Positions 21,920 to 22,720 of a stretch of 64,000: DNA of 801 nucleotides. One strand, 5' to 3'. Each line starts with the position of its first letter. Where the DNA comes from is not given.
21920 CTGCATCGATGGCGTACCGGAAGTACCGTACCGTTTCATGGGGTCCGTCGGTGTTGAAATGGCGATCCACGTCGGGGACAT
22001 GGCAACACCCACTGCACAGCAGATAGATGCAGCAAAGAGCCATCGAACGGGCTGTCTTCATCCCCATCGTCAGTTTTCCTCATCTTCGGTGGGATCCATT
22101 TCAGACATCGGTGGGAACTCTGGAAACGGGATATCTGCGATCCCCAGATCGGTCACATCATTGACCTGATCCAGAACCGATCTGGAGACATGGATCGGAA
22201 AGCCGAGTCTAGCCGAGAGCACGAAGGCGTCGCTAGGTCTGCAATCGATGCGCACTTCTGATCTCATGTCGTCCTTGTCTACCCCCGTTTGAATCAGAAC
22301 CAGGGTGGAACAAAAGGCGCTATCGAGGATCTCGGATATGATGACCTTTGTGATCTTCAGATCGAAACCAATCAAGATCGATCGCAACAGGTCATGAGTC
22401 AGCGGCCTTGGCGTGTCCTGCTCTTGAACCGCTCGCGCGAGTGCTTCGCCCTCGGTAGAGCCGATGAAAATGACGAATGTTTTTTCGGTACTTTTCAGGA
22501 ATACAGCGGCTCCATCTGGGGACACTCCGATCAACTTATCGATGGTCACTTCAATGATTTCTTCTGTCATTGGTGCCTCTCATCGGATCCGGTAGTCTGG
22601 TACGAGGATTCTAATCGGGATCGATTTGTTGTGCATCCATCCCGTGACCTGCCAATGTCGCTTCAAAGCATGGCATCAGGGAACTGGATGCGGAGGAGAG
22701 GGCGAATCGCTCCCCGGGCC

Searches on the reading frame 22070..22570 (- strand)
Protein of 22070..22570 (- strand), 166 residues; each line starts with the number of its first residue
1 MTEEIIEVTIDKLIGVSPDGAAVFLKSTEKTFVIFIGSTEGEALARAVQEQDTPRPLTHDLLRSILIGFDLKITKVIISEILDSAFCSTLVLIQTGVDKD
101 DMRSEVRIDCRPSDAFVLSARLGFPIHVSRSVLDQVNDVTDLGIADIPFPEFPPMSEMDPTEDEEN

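Call 41: search_protein_families(library=pfam, proteins=[window:22070-22570:-], max_evalue=0.001)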
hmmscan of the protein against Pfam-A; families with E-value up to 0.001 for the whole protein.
window:22070-22570:- (166 aa): 1 family
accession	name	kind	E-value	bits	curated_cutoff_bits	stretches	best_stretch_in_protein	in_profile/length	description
PF02577.19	BFN_dom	-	6.2e-27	94.1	27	1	25-136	3-107/112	Bifunctional nuclease domain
